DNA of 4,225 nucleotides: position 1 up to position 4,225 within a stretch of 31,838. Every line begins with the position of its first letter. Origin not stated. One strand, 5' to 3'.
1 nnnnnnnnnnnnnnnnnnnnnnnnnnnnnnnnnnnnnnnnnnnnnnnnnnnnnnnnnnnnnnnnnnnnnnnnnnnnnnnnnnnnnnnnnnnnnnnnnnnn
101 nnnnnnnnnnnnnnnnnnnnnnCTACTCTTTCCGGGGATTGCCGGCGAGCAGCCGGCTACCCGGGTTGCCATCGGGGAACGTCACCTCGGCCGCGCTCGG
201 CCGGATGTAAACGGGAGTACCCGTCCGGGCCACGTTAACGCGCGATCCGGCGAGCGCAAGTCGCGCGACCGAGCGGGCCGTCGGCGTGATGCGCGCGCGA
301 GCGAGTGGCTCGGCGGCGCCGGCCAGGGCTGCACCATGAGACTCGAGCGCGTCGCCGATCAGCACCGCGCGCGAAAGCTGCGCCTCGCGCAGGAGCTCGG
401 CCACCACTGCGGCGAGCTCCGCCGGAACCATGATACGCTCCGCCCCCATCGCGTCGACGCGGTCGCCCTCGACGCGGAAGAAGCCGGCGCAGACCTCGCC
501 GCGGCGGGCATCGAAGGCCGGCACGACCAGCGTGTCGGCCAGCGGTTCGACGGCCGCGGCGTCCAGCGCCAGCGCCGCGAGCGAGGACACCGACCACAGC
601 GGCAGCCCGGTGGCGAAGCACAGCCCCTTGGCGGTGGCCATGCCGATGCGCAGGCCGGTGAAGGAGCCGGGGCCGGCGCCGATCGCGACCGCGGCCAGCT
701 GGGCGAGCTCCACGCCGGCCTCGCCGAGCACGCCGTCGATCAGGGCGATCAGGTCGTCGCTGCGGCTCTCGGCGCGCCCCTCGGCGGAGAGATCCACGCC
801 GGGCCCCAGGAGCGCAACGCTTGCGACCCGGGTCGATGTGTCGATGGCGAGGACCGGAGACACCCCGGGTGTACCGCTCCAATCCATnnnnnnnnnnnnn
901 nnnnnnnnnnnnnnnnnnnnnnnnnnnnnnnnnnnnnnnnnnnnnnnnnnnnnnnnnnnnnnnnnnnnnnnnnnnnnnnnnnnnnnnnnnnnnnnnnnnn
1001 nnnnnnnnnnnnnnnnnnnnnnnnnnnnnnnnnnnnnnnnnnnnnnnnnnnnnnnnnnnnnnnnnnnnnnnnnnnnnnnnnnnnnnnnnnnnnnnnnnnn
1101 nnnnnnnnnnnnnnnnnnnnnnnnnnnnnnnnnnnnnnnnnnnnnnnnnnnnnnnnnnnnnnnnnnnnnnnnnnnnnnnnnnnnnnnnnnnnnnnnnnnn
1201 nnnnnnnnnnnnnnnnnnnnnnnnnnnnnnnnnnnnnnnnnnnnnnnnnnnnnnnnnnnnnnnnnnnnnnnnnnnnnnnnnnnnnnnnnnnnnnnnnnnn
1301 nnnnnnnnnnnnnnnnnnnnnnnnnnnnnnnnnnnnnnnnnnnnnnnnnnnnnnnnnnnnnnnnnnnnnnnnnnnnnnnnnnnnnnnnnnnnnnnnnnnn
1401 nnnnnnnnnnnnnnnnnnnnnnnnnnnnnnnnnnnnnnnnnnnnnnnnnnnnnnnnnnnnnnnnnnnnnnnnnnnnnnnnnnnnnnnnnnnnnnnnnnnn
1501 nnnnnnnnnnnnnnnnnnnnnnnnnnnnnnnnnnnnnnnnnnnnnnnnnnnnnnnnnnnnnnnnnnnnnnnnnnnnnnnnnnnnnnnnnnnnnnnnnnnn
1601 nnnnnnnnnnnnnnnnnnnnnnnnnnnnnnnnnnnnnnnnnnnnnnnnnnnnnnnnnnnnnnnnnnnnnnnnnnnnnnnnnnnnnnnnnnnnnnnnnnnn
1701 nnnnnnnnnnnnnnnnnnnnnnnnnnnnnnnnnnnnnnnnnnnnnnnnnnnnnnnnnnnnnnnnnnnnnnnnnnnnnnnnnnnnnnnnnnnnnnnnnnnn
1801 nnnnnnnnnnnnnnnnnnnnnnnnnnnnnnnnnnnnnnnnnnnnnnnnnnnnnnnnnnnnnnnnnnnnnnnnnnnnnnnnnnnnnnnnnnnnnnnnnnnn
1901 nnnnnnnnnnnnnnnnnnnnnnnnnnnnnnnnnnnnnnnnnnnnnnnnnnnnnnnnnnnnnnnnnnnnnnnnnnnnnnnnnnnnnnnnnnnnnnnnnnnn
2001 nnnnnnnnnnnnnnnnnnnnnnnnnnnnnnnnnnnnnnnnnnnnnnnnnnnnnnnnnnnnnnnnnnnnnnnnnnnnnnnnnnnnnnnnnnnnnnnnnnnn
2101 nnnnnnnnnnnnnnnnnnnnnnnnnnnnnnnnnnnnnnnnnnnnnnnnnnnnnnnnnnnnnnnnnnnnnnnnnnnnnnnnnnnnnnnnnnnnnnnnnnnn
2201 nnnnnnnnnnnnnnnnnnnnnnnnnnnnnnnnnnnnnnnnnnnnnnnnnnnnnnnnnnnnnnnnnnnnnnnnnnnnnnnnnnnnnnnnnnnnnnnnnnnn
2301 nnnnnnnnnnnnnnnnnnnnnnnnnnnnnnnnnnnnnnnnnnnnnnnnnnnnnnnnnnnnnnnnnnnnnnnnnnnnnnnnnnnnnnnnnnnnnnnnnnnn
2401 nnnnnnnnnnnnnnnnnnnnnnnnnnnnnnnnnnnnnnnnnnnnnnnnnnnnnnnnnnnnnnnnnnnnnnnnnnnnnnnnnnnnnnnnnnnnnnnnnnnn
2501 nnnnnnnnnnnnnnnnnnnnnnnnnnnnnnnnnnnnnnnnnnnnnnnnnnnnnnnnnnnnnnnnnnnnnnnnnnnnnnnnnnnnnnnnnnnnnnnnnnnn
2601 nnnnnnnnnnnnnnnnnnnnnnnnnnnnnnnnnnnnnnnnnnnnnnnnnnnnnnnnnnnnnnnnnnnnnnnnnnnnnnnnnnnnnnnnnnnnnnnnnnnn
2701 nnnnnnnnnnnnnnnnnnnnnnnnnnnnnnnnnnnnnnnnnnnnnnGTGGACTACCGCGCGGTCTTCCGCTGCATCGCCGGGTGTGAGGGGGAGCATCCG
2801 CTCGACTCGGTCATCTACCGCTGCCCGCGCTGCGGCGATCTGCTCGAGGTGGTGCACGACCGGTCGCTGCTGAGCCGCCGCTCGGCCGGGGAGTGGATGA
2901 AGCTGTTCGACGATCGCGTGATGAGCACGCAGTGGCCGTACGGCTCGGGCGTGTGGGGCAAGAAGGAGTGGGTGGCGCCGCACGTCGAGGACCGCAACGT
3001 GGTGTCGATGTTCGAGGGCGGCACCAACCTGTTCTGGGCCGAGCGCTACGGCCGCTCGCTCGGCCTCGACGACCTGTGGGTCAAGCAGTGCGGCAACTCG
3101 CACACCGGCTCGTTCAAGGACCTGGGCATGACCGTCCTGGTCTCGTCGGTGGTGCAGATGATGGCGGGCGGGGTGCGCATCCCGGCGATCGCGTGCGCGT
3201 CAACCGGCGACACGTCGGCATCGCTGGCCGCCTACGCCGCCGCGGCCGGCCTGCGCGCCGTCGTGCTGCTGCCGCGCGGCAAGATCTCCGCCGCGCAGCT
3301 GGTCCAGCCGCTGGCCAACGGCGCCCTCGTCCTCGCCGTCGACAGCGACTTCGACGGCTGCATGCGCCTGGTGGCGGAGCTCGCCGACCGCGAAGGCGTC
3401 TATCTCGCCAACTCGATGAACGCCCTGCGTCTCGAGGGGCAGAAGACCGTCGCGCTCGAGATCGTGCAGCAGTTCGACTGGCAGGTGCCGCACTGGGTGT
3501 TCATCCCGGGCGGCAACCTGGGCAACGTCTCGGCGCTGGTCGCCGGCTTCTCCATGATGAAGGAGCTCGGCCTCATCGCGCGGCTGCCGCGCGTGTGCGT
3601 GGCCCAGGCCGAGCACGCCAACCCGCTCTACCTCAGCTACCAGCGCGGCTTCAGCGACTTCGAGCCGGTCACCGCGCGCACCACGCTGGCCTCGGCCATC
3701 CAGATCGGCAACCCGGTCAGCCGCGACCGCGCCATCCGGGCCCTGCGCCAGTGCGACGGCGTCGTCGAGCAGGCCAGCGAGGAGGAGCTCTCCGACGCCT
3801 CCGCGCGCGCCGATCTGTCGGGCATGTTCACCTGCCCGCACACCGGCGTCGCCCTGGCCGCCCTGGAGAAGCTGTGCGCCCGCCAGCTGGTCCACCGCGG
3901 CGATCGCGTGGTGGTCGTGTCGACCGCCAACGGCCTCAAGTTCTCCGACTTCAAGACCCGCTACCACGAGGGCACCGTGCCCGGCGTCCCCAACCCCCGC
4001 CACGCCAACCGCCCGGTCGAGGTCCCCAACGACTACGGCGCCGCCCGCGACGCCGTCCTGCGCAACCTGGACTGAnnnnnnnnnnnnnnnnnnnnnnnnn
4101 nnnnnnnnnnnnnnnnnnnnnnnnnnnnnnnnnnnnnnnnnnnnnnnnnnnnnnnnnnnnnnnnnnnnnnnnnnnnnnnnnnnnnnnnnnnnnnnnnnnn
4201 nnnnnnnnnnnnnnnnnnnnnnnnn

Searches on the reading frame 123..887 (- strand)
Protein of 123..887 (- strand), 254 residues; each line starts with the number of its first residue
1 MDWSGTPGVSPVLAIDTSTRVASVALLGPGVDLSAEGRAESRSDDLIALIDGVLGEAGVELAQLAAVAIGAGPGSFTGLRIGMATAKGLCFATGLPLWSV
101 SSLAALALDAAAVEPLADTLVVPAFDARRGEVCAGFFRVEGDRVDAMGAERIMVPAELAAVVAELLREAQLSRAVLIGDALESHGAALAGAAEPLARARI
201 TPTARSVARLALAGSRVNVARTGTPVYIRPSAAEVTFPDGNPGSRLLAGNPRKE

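Call 22: search_protein_families(library=pfam, proteins=[window:123-887:-], max_evalue=0.001)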
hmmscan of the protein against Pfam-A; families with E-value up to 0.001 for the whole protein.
window:123-887:- (254 aa): 1 family
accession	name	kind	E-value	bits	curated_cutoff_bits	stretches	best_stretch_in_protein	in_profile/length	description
PF00814.31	TsaD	-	2.9e-25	89.9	24.8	1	43-159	30-148/264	tRNA N6-adenosine threonylcarbamoyltransferase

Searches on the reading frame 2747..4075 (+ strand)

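Call 22: search_protein_families(library=pfam, proteins=[window:2747-4075:+], max_evalue=0.001)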
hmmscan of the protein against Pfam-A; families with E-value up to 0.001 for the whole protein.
window:2747-4075:+ (442 aa): 1 family
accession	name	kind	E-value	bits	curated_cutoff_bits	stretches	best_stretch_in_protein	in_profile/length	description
PF00291.31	PALP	-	4.5e-56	190.8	35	1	86-393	1-294/295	Pyridoxal-phosphate dependent enzyme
